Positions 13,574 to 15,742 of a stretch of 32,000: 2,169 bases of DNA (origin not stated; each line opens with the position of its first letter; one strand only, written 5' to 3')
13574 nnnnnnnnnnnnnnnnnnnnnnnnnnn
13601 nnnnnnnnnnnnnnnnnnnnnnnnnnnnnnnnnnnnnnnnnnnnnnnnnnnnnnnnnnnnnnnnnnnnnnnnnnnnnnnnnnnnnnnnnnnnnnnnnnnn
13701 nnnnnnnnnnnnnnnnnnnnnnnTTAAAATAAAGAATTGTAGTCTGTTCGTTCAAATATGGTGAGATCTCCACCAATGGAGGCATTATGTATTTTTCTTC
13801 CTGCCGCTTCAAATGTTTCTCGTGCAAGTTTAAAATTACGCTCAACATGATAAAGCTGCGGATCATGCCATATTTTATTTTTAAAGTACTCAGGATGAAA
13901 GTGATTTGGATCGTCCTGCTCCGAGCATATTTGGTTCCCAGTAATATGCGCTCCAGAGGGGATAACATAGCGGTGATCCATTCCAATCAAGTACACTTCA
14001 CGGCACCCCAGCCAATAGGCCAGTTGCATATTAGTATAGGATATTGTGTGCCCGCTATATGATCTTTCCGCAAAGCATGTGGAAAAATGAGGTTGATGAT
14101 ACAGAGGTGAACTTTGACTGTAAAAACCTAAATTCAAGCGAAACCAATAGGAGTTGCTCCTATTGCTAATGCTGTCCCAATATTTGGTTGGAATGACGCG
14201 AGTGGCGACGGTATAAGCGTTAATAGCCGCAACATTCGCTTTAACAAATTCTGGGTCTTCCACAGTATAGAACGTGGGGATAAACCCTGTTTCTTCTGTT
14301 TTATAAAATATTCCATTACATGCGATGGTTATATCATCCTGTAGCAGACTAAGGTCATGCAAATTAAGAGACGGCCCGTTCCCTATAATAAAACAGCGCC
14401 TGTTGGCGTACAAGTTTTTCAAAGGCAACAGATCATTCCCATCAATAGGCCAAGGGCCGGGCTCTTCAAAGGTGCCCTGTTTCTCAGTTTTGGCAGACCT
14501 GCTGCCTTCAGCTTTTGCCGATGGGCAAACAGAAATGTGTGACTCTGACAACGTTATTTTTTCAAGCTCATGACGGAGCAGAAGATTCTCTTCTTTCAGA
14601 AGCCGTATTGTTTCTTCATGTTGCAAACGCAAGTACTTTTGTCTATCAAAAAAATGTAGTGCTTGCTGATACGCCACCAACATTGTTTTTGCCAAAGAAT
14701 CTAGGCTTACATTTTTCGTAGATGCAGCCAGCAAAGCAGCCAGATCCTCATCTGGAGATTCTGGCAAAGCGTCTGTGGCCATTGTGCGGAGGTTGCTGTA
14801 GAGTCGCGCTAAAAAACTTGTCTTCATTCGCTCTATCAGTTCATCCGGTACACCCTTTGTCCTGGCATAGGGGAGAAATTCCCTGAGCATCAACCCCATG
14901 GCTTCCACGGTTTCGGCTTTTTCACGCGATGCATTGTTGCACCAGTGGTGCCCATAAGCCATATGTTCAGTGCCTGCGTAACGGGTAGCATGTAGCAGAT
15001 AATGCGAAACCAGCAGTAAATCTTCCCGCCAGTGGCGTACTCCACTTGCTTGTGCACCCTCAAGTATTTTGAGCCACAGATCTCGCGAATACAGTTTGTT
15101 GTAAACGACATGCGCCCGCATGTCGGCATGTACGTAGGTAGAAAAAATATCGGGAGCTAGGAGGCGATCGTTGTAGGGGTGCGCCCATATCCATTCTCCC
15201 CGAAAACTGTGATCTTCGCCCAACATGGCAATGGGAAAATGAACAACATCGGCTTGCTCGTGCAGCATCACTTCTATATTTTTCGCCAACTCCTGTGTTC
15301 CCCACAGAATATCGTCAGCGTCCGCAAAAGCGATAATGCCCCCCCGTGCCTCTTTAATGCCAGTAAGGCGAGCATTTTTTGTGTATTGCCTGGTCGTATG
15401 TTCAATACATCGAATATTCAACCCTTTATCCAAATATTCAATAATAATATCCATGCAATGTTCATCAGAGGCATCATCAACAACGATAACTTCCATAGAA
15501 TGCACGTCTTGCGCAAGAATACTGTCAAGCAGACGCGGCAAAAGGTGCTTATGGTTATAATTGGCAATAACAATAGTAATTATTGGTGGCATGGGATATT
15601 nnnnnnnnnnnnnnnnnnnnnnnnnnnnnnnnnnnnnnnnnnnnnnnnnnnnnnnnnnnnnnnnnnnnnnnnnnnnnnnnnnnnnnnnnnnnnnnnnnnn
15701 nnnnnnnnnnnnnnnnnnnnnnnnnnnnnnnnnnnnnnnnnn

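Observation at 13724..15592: GT2 glycosyltransferase fused to a DUF115/Maf-like (GNGPSL) domain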

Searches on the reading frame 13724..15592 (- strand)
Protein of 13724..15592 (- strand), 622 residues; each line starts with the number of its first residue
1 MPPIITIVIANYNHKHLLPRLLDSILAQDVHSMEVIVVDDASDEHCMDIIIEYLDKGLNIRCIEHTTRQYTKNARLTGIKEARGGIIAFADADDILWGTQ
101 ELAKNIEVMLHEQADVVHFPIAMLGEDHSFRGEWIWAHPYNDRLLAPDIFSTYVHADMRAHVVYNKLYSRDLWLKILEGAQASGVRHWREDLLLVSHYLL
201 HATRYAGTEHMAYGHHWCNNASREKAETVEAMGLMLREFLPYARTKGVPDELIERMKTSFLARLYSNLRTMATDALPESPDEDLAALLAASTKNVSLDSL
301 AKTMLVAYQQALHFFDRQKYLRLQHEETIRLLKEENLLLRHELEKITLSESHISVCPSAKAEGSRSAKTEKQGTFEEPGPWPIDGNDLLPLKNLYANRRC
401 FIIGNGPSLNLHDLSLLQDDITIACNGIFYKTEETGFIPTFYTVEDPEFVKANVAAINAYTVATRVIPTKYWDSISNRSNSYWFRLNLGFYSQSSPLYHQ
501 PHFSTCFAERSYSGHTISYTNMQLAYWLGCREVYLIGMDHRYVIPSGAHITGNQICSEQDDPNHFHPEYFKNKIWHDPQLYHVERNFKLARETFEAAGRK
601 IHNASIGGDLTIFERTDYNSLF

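Call 3: search_protein_families(library=pfam, proteins=[window:13724-15592:-], max_evalue=0.1)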
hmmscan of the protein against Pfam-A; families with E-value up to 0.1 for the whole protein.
window:13724-15592:- (622 aa): 4 families
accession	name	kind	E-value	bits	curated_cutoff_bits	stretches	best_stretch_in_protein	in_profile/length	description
PF00535.33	Glycos_transf_2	-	4.9e-21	75.8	23.3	1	6-121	1-115/168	Glycosyl transferase family 2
PF01973.23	MptE-like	-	2.2e-18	67.1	34.6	1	390-542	17-168/171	6-hydroxymethylpterin diphosphokinase MptE-like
PF13641.12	Glyco_tranf_2_3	-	1.3e-08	35.6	27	1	2-120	1-122/230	Glycosyltransferase like family 2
PF10111.15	Glyco_tranf_2_2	-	5.7e-05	23.2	27.3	1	6-108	1-105/276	Glycosyltransferase like family 2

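Call 7: search_protein_families(library=ncbifam, proteins=[window:13724-15592:-], max_evalue=0.001)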
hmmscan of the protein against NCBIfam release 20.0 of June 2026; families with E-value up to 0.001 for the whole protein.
window:13724-15592:- (622 aa): 15 families
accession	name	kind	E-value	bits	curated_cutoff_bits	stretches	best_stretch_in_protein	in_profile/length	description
NF007482.0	PRK10073.1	equivalog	8.6e-19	67.7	423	1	5-220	8-220/334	glycosyltransferase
NF047683.1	TeichurnBiosyTuaG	equivalog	6.3e-14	52.2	400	1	3-114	6-116/252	teichuronic acid biosynthesis protein TuaG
NF041875.1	EPS_EpsD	equivalog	1.1e-11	44.7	370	1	6-118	2-113/325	exopolysaccharide biosynthesis glycosyltransferase EpsD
TIGR03965.1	mycofact_glyco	equivalog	2.8e-11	42.9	280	1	4-93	75-164/467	mycofactocin biosynthesis glycosyltransferase MftF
NF050050.1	ProtGlycPglI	equivalog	3.4e-11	43.1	500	1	3-97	2-97/306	GalNAc(5)-diNAcBac-PP-undecaprenol beta-1,3-glucosyltransferase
NF038302.1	EPS_HpsE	equivalog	5.7e-10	38.7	300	1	5-95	3-98/307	hormogonium polysaccharide biosynthesis glycosyltransferase HpsE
NF053739.1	GlytfEpsEBac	equivalog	1.6e-08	33.8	450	1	3-117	1-116/265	glycosyltransferase EpsE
NF038299.1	EPS_HpsN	equivalog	1.1e-07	31.1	425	1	3-96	1-93/317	hormogonium polysaccharide biosynthesis glycosyltransferase HpsN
TIGR03937.1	PgaC_IcaA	equivalog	2e-07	30.3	422.3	1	3-96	45-138/407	poly-beta-1,6-N-acetyl-D-glucosamine synthase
TIGR04283.1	glyco_like_mftF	equivalog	3.2e-07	30.2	182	1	5-130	1-118/221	TIGR04283 family arsenosugar biosynthesis glycosyltransferase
NF007453.0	PRK10018.1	equivalog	1.6e-05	24.8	382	1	3-103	6-105/280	colanic acid biosynthesis glycosyltransferase WcaA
TIGR04017.1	WcaA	equivalog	2.6e-05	24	495.75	1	3-103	5-104/279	colanic acid biosynthesis glycosyltransferase WcaA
NF041394.1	GtaseAglG_Halo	equivalog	0.00022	20.6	440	1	18-96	18-95/304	glucosyl-dolichyl phosphate glucuronosyltransferase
NF047588.1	GlcsyltransPgfSStrep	equivalog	0.00036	19.8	500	1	5-116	3-116/308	glycosyltransferase PgfS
NF007986.1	PRK10714.1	equivalog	0.00085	18.4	529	0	5-106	8-112/316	undecaprenyl-phosphate 4-deoxy-4-formamido-L-arabinose transferase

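Call 9: find_homologous_proteins(query=window:13724-15592:-, max_evalue=0.00001)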
Query window:13724-15592:- (622 aa): 87 proteins with E <= 0.00001 among 8000 candidates.
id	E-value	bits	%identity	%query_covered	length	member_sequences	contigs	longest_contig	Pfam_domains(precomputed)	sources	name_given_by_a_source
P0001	0.0e+0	1458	100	100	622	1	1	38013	PF01973.24,PF13641.13,PF00535.33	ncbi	-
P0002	1.4e-184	633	48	100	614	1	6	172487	PF01973.24,PF13641.13,PF00535.33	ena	-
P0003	9.1e-182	624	49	100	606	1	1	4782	PF01973.24,PF13641.13,PF00535.33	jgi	jgi:glycosyltransferase involved in cell wall biosynthesis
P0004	2.4e-181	623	47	100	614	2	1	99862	PF01973.24,PF13641.13,PF00535.33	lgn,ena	-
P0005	5.3e-177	608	46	100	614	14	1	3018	PF01973.24,PF27901.1,PF00535.33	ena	-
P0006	1.1e-175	604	46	100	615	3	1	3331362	PF01973.24,PF13641.13,PF27901.1,PF00535.33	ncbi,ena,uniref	ncbi:glycosyltransferase [Desulfovibrio desulfuricans]|uniref:glycosyltransferase n=1 Tax=Desulfovib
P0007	1.1e-174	601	47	100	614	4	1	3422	PF01973.24,PF13641.13,PF00535.33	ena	-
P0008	5.3e-84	301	49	38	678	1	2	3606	PF01973.24,PF10111.15,PF13641.13,PF27901.1,PF00535.33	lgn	-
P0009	1.2e-78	283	51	39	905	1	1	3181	PF01973.24,PF10111.15,PF13641.13,PF27901.1,PF00535.33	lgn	-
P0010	1.3e-77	280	31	100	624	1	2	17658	PF01973.24,PF10111.15,PF13641.13,PF00535.33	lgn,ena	-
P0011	4.5e-77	278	46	39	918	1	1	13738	PF13632.13,PF01973.24,PF10111.15,PF13641.13,PF00535.33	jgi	jgi:hypothetical protein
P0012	1.3e-76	277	50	37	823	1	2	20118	PF13632.13,PF01973.24,PF10111.15,PF13641.13,PF00535.33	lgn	-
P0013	1.8e-76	276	49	38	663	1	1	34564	PF01973.24,PF10111.15,PF13641.13,PF27901.1,PF00535.33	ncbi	-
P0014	7.2e-76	274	51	38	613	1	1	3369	PF01973.24,PF10111.15,PF13641.13,PF00535.33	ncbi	-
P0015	9.1e-76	274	46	39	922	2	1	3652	PF01973.24,PF10111.15,PF13641.13,PF00535.33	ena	-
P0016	2.6e-75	272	47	40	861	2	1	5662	PF01973.24,PF10111.15,PF13641.13,PF00535.33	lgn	-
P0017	2.7e-75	272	50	37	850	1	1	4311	PF13632.13,PF01973.24,PF10111.15,PF13641.13,PF27901.1,PF00535.33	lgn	-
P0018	2.8e-74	269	49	38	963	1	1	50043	PF01973.24,PF10111.15,PF13641.13,PF27901.1,PF00535.33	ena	-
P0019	3.9e-74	268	47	39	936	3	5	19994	PF01973.24,PF10111.15,PF13641.13,PF00535.33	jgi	jgi:GT2 family glycosyltransferase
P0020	4.2e-74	268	47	40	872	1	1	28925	PF13632.13,PF01973.24,PF10111.15,PF13641.13,PF00535.33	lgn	-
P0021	1.2e-73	267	45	43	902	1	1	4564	PF01973.24,PF10111.15,PF13641.13,PF00535.33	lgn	-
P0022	1.3e-73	267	46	38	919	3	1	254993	PF01973.24,PF10111.15,PF13641.13,PF00535.33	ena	-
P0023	3.0e-73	265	47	39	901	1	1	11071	PF01973.24,PF10111.15,PF13641.13,PF00535.33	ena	-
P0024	1.0e-72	264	53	37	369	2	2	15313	PF01973.24,PF27901.1,PF22674.3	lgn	-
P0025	1.0e-72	264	49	38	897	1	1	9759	PF01973.24,PF10111.15,PF13641.13,PF27901.1,PF00535.33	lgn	-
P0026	5.6e-72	261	47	38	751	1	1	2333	PF01973.24,PF10111.15,PF13641.13,PF27901.1,PF00535.33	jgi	jgi:GT2 family glycosyltransferase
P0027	1.3e-71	260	47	38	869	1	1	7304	PF01973.24,PF10111.15,PF13641.13,PF00535.33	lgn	-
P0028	1.9e-71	260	37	57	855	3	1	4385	PF01973.24,PF10111.15,PF13641.13,PF00535.33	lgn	-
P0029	2.1e-71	259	45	38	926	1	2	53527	PF01973.24,PF10111.15,PF13641.13,PF27901.1,PF00535.33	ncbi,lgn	-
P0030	4.1e-71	258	47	38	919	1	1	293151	PF01973.24,PF10111.15,PF13641.13,PF00535.33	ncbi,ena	-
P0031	4.9e-71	258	48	37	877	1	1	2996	PF01973.24,PF10111.15,PF13641.13,PF00535.33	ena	-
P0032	1.0e-70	257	51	38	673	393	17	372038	PF01973.24,PF27901.1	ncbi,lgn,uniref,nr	ncbi:6-hydroxymethylpterin diphosphokinase MptE-like protein [Campylobacter coli]|uniref:6-hydroxyme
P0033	1.4e-70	257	48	38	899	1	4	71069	PF01973.24,PF10111.15,PF13641.13,PF27901.1,PF00535.33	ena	-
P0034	1.6e-70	256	31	100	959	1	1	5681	PF01973.24,PF10111.15,PF13641.13,PF00535.33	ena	-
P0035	3.1e-70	256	45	40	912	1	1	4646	PF13632.13,PF01973.24,PF10111.15,PF13641.13,PF00535.33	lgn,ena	-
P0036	3.8e-70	255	48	37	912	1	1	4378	PF01973.24,PF10111.15,PF13641.13,PF27901.1,PF00535.33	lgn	-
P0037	4.7e-70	255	44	40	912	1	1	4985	PF13632.13,PF01973.24,PF10111.15,PF13641.13,PF00535.33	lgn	-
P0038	5.5e-70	255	43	43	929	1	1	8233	PF01973.24,PF10111.15,PF13641.13,PF00535.33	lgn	-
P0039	4.2e-69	252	44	44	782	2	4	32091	PF01973.24,PF10111.15,PF13641.13,PF00535.33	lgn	-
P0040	7.4e-69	251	40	48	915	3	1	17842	PF13632.13,PF01973.24,PF10111.15,PF13641.13,PF00535.33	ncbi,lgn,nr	ncbi:MAG: hypothetical protein QOJ92_1687 [Frankiales bacterium]|nr:hypothetical protein [Frankiales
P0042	2.1e-68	250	43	40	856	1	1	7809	PF01973.24,PF10111.15,PF13641.13,PF00535.33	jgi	jgi:hypothetical protein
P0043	4.3e-68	248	39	49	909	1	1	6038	PF13632.13,PF01973.24,PF10111.15,PF13641.13,PF00535.33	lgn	-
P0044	1.1e-67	247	38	56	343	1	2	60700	PF10111.15,PF13641.13,PF00535.33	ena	-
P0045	1.4e-67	247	47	37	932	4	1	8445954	PF01973.24,PF10111.15,PF13641.13,PF00535.33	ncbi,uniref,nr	ncbi:glycosyltransferase [Mesorhizobium sp. L-8-3]|uniref:glycosyltransferase n=1 Tax=Mesorhizobium 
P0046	3.1e-67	246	47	40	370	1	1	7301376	PF01973.24,PF27901.1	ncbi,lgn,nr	ncbi:MAG: DUF115 domain-containing protein [Deltaproteobacteria bacterium]|nr:DUF115 domain-containi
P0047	4.8e-67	245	45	39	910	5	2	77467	PF01973.24,PF10111.15,PF13641.13,PF00535.33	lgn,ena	-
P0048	5.3e-67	245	44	38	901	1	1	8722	PF13632.13,PF01973.24,PF10111.15,PF13641.13,PF00535.33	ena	-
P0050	8.6e-64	234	48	37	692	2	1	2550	PF07021.19,PF13847.13,PF13489.13,PF01973.24,PF13649.13,PF08241.19,PF08242.19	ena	-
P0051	6.0e-63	231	44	40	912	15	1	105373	PF13632.13,PF01973.24,PF10111.15,PF13641.13,PF00535.33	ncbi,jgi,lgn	-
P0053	1.9e-62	230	43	37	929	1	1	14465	PF13632.13,PF01973.24,PF10111.15,PF13641.13,PF00535.33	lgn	-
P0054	2.4e-62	230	46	39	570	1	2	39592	PF01973.24,PF00535.33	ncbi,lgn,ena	-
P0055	3.3e-62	229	41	43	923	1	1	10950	PF01973.24,PF10111.15,PF13641.13,PF00535.33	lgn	-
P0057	9.6e-61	224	43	40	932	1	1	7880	PF13632.13,PF01973.24,PF10111.15,PF13641.13,PF00535.33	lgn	-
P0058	1.4e-60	224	36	56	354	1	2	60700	PF00535.33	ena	-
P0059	1.8e-60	223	46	39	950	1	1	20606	PF13632.13,PF01973.24,PF00535.33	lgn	-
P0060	1.9e-60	223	45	40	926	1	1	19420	PF13632.13,PF01973.24,PF10111.15,PF13641.13,PF27901.1,PF00535.33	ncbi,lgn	-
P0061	1.1e-59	221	47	37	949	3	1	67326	PF13632.13,PF01973.24,PF00535.33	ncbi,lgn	-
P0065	2.4e-56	210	40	36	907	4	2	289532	PF13632.13,PF01973.24,PF10111.15,PF13641.13,PF00535.33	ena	-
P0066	3.4e-56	209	39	37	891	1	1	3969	PF01973.24,PF10111.15,PF13641.13,PF00535.33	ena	-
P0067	4.8e-54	202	51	30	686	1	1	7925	PF13632.13,PF01973.24,PF10111.15,PF27901.1,PF00535.33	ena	-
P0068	1.8e-53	200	36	48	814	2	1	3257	PF13632.13,PF01973.24,PF10111.15,PF13641.13,PF00535.33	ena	-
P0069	6.8e-53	198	43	36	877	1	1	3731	PF01973.24,PF10111.15,PF13641.13,PF00535.33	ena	-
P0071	4.0e-50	189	40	36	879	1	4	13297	PF13632.13,PF01973.24,PF10111.15,PF13641.13,PF00535.33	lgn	-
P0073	2.5e-42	163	37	43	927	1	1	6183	PF01973.24,PF13524.13,PF13439.13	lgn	-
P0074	2.9e-36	143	51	18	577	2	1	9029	PF01973.24,PF10111.15,PF13641.13,PF22674.3,PF00535.33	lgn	-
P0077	2.8e-13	67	35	17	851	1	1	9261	PF10111.15,PF13506.14,PF13641.13,PF00535.33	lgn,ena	-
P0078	1.2e-8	52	30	15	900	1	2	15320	PF10111.15,PF13641.13,PF00535.33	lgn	-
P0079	3.2e-8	51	32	18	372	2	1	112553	PF10111.15,PF13641.13,PF00535.33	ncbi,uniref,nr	ncbi:glycosyltransferase family 2 protein [Microseira wollei]|uniref:Glycosyl transferase family 2 n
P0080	3.3e-8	51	31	18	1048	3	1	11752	PF13712.13,PF13632.13,PF10111.15,PF13641.13,PF00535.33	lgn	-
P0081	1.1e-7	49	38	15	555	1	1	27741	PF13632.13,PF10111.15,PF13641.13,PF00535.33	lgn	-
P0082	1.7e-7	48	38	19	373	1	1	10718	PF10111.15,PF13641.13,PF00535.33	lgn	-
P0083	1.9e-7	48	36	18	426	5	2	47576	PF10111.15,PF13641.13,PF00535.33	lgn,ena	-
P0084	4.6e-7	47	41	17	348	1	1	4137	PF10111.15,PF13506.14,PF13641.13,PF00535.33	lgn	-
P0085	8.2e-7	46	34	20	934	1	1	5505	PF10111.15,PF13641.13,PF21374.4,PF00535.33,PF22772.3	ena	-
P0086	1.3e-6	45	41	15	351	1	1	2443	PF10111.15,PF13641.13,PF00535.33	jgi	jgi:glycosyltransferase involved in cell wall biosynthesis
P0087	1.5e-6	45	31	28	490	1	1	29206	PF10111.15,PF13641.13,PF00535.33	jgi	jgi:GT2 family glycosyltransferase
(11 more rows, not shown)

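Call 11: search_protein_families(library=pfam, proteins=[P0032, P0024, P0046, P0006, P0045, P0018, P0050, P0073], max_evalue=0.01)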
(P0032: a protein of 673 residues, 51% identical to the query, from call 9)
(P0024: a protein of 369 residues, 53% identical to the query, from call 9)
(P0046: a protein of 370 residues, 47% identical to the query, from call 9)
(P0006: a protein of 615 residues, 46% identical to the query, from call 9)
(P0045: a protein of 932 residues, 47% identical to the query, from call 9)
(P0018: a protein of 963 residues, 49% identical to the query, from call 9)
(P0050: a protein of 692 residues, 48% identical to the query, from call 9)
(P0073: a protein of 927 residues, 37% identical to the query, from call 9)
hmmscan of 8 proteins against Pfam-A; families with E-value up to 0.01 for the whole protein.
P0032 (673 aa): 2 families
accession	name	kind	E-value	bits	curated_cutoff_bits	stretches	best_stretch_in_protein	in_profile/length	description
PF01973.23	MptE-like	-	5.8e-22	78.7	34.6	1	355-519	6-169/171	6-hydroxymethylpterin diphosphokinase MptE-like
PF02709.20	Glyco_transf_7C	-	2.6e-05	24.2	23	1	193-225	18-51/78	N-terminal domain of galactosyltransferase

P0024 (369 aa): 1 family
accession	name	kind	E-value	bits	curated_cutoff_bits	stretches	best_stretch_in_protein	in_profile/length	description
PF01973.23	MptE-like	-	1.5e-22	80.6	34.6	1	122-285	6-169/171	6-hydroxymethylpterin diphosphokinase MptE-like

P0046 (370 aa): 1 family
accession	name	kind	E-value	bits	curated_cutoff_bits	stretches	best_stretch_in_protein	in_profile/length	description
PF01973.23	MptE-like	-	3.4e-18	66.4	34.6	1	135-287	23-169/171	6-hydroxymethylpterin diphosphokinase MptE-like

P0006 (615 aa): 4 families
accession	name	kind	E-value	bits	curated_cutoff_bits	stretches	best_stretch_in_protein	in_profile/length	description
PF00535.33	Glycos_transf_2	-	1.6e-21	77.4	23.3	1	6-133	1-127/168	Glycosyl transferase family 2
PF01973.23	MptE-like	-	1e-15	58.4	34.6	1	379-535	13-168/171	6-hydroxymethylpterin diphosphokinase MptE-like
PF13641.12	Glyco_tranf_2_3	-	1.3e-05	25.7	27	1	5-181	3-179/230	Glycosyltransferase like family 2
PF10111.15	Glyco_tranf_2_2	-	0.00047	20.2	27.3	1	31-114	28-111/276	Glycosyltransferase like family 2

P0045 (932 aa): 6 families
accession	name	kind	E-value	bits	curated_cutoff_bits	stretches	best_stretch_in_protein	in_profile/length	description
PF00535.33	Glycos_transf_2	-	2.6e-30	106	23.3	1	163-273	1-112/168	Glycosyl transferase family 2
PF01973.23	MptE-like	-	1.4e-15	57.9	34.6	1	696-851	15-169/171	6-hydroxymethylpterin diphosphokinase MptE-like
PF10111.15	Glyco_tranf_2_2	-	8e-15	55.5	27.3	1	163-374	1-223/276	Glycosyltransferase like family 2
PF13641.12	Glyco_tranf_2_3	-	1.1e-11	45.7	27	1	162-353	3-198/230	Glycosyltransferase like family 2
PF13632.12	Glyco_trans_2_3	-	2e-07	31.5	27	1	243-370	1-126/198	Glycosyl transferase family group 2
PF02709.20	Glyco_transf_7C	-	0.0055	16.8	23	0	329-361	34-67/78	N-terminal domain of galactosyltransferase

P0018 (963 aa): 5 families
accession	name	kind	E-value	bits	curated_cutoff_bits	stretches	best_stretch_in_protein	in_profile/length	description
PF00535.33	Glycos_transf_2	-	1.5e-28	100.3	23.3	1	184-288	1-105/168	Glycosyl transferase family 2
PF01973.23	MptE-like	-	5.2e-23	82.1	34.6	1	719-874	15-169/171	6-hydroxymethylpterin diphosphokinase MptE-like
PF10111.15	Glyco_tranf_2_2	-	3.6e-19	69.8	27.3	1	184-394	1-222/276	Glycosyltransferase like family 2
PF13641.12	Glyco_tranf_2_3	-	1.2e-12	48.8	27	1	183-375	3-199/230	Glycosyltransferase like family 2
PF13632.12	Glyco_trans_2_3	-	0.0025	18.1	27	1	264-378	1-114/198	Glycosyl transferase family group 2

P0050 (692 aa): 7 families
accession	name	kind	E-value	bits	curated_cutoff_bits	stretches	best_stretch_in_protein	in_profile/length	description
PF01973.23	MptE-like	-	7.2e-18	65.4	34.6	1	456-612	14-169/171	6-hydroxymethylpterin diphosphokinase MptE-like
PF13489.12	Methyltransf_23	-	1e-14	55.1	27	1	150-298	22-163/164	Methyltransferase domain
PF13847.12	Methyltransf_31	-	5.8e-09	36.2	27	1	150-260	3-120/145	Methyltransferase domain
PF08241.18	Methyltransf_11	-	5.4e-08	33.8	21.2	1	155-249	1-94/95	Methyltransferase domain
PF08242.18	Methyltransf_12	-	7.5e-08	33.5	30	1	155-247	1-97/98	Methyltransferase domain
PF13649.12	Methyltransf_25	-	4e-07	31.1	27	1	154-246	1-97/97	Methyltransferase domain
PF07021.18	MetW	-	3.5e-06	27.2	21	1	153-229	16-89/193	Methionine biosynthesis protein MetW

P0073 (927 aa): 4 families
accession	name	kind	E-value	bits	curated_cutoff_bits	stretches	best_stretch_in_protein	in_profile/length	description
PF01973.23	MptE-like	-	1.1e-11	45.2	34.6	1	64-216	13-169/171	6-hydroxymethylpterin diphosphokinase MptE-like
PF13439.12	Glyco_transf_4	-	6.2e-06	26.8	28.5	1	355-477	42-169/170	Glycosyltransferase Family 4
PF13524.12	Glyco_trans_1_2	-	1.6e-05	25.3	25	1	520-669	7-136/144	Glycosyl transferase-like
PF13692.12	Glyco_trans_1_4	-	0.0063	17.2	27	0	548-647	54-142/142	Glycosyl transferases group 1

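Call 12: find_encoding_contigs(protein=P0001, flank=10000, max_places=3)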
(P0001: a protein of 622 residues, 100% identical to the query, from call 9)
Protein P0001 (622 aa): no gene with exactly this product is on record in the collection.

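Call 13: find_encoding_contigs(protein=P0006, flank=10000, max_places=2)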
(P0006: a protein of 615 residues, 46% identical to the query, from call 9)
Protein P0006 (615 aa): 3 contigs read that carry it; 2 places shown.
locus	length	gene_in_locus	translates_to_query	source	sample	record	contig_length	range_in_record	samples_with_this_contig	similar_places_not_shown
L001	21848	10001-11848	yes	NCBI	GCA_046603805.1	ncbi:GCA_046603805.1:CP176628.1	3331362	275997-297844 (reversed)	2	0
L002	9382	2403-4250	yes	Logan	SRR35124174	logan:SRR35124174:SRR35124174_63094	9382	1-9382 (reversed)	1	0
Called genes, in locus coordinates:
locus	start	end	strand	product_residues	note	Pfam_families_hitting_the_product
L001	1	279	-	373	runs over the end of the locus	PF01041:DegT_DnrJ_EryC1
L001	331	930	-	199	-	-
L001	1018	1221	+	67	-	-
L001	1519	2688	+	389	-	PF08545:ACP_syn_III, PF08541:ACP_syn_III_C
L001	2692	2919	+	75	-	-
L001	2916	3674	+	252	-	PF00106:adh_short, PF08659:KR (weak), PF13561:adh_short_C2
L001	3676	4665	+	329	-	PF00535:Glycos_transf_2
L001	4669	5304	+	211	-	PF25087:GMPPB_C (faint), PF00132:Hexapep (faint)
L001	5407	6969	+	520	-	PF04055:Radical_SAM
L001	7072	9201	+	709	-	-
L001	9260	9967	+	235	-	PF02348:CTP_transf_3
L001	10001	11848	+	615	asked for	PF00535:Glycos_transf_2, PF13641:Glyco_tranf_2_3 (weak), PF01973:MptE-like, PF27901:WaaZ_KDO_III (faint)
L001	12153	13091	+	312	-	PF13186:SPASM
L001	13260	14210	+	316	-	PF13489:Methyltransf_23 (weak), PF08241:Methyltransf_11 (faint), PF13649:Methyltransf_25 (faint)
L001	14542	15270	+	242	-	PF05050:Methyltransf_21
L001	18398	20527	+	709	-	PF00535:Glycos_transf_2, PF10111:Glyco_tranf_2_2 (faint)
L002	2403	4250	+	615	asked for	PF00535:Glycos_transf_2, PF13641:Glyco_tranf_2_3 (weak), PF01973:MptE-like, PF27901:WaaZ_KDO_III (faint)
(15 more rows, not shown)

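Call 14: find_encoding_contigs(protein=P0032, flank=10000, max_places=2)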
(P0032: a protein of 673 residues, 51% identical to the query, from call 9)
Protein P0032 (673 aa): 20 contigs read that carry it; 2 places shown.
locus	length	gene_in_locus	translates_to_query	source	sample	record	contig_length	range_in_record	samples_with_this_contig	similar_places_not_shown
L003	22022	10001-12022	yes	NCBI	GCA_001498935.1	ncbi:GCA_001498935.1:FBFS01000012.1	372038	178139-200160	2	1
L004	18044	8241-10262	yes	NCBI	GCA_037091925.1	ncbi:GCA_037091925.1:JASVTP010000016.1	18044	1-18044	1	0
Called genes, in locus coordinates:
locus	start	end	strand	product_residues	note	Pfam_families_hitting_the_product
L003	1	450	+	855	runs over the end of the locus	PF00535:Glycos_transf_2, PF13641:Glyco_tranf_2_3, PF04464:Glyphos_transf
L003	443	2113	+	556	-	PF01501:Glyco_transf_8, PF28160:DUF8374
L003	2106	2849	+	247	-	PF00459:Inositol_P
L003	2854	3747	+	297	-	PF01507:PAPS_reduct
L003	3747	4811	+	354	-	PF00009:GTP_EFTU, PF01926:MMR_HSR1 (faint)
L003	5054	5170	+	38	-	-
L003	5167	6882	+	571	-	PF03600:CitMHS, PF02080:TrkA_C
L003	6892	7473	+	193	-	PF01583:APS_kinase, PF13671:AAA_33 (weak)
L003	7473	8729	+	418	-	PF03567:Sulfotransfer_2, PF28160:DUF8374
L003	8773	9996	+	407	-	PF28160:DUF8374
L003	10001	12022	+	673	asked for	PF01973:MptE-like, PF27901:WaaZ_KDO_III (faint)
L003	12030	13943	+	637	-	PF00535:Glycos_transf_2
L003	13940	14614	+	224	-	PF02348:CTP_transf_3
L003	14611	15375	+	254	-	PF03328:HpcH_HpaI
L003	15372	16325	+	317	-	PF00389:2-Hacid_dh, PF03807:F420_oxidored (faint), PF02826:2-Hacid_dh_C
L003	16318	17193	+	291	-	PF01073:3Beta_HSD, PF01370:Epimerase, PF02719:Polysacc_synt_2, PF04321:RmlD_sub_bind, PF05368:NmrA, PF13460:NAD_binding_10, PF16363:GDP_Man_Dehyd, PF07993:NAD_binding_4 (weak)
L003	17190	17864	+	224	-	PF04199:Cyclase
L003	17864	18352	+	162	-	PF04074:DUF386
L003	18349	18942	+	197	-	PF00702:Hydrolase, PF13419:HAD_2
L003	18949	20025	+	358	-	PF28160:DUF8374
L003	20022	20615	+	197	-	-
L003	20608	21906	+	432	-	PF00702:Hydrolase, PF13419:HAD_2, PF00485:PRK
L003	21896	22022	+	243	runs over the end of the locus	PF00596:Aldolase_II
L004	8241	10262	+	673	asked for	PF01973:MptE-like, PF27901:WaaZ_KDO_III (faint)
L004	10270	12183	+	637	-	PF00535:Glycos_transf_2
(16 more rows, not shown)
